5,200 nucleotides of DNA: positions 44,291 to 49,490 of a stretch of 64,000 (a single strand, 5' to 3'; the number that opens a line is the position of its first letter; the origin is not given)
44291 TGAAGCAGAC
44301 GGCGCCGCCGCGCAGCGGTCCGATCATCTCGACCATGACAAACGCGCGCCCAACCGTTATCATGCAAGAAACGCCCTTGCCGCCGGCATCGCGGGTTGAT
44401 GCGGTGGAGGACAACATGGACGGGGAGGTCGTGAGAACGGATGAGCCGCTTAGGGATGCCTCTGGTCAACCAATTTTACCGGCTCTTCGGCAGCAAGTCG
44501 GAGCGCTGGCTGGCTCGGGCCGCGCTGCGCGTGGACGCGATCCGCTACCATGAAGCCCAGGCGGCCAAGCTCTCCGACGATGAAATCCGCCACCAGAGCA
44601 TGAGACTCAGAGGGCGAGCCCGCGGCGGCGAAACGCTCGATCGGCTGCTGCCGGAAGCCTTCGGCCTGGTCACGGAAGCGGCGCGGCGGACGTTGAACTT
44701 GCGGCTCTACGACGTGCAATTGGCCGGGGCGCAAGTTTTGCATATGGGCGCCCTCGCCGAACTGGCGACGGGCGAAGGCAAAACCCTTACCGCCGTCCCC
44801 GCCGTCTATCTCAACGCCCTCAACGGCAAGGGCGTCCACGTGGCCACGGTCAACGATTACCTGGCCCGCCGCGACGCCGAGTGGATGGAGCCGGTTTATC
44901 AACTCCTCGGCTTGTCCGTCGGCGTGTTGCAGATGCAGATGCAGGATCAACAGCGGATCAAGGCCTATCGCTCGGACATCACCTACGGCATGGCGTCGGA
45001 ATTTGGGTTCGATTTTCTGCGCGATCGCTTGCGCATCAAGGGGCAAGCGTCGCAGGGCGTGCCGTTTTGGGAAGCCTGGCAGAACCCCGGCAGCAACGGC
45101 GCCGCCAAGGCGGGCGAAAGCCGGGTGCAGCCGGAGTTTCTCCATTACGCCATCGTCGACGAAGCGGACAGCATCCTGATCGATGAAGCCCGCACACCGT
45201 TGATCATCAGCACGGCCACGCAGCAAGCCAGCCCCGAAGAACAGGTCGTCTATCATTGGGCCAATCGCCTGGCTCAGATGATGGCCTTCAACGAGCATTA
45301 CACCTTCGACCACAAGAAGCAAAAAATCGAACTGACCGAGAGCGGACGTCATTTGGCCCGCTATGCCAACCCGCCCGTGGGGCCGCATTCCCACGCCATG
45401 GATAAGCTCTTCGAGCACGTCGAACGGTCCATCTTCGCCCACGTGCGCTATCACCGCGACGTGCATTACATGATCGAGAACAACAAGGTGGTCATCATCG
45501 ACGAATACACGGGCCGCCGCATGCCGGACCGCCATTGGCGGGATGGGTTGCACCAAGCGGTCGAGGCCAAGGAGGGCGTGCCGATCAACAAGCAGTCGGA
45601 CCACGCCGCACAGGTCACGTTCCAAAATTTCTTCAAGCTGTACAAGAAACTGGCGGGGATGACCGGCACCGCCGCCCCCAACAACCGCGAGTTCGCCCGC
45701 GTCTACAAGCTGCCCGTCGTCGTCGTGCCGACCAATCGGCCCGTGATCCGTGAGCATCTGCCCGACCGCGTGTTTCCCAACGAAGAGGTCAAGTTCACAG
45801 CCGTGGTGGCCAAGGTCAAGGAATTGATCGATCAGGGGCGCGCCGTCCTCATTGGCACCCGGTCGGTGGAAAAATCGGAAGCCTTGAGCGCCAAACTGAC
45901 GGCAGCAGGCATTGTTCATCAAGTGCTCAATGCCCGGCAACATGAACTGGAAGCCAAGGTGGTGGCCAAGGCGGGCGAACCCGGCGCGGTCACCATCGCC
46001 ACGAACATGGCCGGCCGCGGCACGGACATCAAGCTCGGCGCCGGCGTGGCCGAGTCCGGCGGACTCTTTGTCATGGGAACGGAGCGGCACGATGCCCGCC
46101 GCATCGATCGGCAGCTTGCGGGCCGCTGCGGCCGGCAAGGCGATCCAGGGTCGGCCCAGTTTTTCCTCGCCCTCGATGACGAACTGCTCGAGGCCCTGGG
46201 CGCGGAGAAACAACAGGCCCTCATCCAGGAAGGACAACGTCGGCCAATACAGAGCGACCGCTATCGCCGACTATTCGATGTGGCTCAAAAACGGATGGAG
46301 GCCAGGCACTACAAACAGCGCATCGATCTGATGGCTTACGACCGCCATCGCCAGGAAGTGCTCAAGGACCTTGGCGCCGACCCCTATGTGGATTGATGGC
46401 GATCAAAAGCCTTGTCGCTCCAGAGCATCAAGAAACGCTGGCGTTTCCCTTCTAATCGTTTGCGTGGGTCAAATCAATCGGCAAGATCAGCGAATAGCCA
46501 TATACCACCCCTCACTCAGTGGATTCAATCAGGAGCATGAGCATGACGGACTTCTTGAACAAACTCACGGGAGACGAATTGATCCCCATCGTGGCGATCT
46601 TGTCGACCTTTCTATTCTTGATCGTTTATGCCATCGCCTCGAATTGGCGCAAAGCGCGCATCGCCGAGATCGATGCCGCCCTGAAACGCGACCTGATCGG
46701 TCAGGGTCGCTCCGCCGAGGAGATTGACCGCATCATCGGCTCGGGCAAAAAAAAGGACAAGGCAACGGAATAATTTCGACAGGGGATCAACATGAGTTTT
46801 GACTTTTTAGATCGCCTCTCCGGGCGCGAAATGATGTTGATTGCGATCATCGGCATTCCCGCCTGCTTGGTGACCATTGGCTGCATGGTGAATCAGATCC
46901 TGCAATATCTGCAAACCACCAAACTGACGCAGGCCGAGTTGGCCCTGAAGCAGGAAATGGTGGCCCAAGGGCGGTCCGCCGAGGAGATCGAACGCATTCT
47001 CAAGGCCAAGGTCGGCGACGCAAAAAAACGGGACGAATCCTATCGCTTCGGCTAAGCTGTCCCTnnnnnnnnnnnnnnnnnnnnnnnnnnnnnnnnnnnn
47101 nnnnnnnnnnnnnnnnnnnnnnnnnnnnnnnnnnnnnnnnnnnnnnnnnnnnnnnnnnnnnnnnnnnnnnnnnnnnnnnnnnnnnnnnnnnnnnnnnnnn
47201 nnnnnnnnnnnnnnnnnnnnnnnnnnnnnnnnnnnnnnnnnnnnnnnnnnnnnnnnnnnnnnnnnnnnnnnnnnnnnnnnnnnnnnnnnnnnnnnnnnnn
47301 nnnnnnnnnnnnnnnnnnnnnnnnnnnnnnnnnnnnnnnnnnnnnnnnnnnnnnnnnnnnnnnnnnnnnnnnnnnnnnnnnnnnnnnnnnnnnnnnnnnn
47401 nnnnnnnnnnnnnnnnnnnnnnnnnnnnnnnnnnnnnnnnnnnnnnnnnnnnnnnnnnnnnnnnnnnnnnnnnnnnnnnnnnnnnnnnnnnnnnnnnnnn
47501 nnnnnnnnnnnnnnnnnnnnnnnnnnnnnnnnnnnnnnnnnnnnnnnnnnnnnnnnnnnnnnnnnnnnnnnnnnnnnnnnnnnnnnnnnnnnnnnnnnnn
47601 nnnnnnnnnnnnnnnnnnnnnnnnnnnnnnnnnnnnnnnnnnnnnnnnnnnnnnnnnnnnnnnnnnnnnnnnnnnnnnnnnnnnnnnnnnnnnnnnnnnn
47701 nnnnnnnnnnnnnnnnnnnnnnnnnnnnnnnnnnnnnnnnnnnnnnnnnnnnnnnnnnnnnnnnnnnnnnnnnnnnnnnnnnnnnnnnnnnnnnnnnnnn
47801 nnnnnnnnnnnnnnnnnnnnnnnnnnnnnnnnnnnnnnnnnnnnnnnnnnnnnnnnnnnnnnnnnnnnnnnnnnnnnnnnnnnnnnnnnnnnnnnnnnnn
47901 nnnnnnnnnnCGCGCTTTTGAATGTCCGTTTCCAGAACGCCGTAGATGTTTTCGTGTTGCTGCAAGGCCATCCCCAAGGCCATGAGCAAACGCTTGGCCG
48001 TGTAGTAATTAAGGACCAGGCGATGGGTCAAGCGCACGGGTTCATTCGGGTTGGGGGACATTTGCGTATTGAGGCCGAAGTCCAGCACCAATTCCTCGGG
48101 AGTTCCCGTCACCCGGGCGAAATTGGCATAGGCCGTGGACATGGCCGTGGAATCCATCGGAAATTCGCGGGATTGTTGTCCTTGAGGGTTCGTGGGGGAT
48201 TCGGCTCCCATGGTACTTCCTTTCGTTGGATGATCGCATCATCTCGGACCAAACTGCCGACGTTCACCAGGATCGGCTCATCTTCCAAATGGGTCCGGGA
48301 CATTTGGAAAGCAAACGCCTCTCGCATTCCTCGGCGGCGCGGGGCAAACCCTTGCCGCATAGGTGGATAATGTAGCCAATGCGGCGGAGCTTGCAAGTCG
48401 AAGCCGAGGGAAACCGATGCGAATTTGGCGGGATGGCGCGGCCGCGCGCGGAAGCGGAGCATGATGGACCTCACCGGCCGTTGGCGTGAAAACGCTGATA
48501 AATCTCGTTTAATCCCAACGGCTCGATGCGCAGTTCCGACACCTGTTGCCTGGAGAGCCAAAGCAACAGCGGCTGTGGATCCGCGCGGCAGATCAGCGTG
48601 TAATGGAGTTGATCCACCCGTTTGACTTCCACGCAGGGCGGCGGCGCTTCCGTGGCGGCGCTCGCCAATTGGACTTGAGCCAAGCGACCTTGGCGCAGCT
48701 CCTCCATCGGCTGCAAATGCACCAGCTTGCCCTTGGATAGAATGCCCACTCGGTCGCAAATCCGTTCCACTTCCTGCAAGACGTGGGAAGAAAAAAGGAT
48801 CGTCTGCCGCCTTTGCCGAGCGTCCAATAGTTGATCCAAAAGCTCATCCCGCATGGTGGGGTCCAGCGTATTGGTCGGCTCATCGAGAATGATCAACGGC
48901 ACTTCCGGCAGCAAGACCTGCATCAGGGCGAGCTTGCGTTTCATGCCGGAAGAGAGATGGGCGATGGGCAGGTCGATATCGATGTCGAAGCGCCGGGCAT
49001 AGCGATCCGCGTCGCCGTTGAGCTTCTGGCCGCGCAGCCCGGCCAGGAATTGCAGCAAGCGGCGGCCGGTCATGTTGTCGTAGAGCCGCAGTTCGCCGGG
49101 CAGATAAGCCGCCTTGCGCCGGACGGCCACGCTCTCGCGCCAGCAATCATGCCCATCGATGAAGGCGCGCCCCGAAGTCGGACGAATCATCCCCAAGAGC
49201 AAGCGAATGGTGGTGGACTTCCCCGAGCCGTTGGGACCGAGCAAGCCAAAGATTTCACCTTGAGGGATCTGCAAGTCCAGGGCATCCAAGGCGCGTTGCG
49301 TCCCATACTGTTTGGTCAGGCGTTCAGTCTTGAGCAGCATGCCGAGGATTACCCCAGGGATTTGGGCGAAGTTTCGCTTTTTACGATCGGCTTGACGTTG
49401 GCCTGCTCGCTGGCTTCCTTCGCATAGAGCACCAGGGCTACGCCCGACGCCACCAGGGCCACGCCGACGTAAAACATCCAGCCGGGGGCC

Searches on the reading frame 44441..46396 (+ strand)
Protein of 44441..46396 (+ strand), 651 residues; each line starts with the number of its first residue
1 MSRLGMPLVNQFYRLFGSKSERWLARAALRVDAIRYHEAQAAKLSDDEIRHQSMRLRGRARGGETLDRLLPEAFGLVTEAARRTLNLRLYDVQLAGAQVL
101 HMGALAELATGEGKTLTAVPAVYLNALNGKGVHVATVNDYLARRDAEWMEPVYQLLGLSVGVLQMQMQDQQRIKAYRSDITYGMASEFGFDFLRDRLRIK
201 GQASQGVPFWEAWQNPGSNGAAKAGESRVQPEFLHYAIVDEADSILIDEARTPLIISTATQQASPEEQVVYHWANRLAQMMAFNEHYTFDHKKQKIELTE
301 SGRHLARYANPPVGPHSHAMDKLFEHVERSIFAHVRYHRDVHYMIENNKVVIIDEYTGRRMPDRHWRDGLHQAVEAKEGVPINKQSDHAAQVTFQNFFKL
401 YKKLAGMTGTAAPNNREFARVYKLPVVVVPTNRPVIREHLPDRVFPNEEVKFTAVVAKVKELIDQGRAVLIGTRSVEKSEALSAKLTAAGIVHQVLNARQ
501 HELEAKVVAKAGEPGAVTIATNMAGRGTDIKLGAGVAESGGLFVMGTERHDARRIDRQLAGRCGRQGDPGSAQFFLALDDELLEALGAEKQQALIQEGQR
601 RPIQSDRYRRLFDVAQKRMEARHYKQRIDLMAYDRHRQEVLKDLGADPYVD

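Call 21: search_protein_families(library=pfam, proteins=[window:44441-46396:+], max_evalue=0.001)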
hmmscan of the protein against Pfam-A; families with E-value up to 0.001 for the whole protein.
window:44441-46396:+ (651 aa): 3 families
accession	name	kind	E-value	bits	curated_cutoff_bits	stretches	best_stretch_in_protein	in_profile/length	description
PF07517.20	SecA_DEAD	-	1e-106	356.9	24.6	1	14-418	3-289/290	SecA DEAD-like domain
PF21090.3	P-loop_SecA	-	3.4e-63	213.4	27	2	434-534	1-101/205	SecA P-loop domain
PF01043.26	SecA_PP_bind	-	3.3e-26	92.5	23.5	1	268-375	3-110/110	SecA preprotein cross-linking domain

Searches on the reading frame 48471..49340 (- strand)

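Call 21: search_protein_families(library=pfam, proteins=[window:48471-49340:-], max_evalue=0.001)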
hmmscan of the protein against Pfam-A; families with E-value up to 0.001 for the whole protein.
window:48471-49340:- (289 aa): 3 families
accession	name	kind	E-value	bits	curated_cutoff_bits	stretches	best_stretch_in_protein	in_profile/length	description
PF00005.33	ABC_tran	-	1.9e-27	97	25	1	18-157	1-137/137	ABC transporter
PF13304.12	AAA_21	-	4.8e-15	56.8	27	1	120-186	229-298/304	AAA domain, putative AbiEii toxin, Type IV TA system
PF02463.25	SMC_N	-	0.00049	20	40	0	145-184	157-196/220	RecF/RecN/SMC N terminal domain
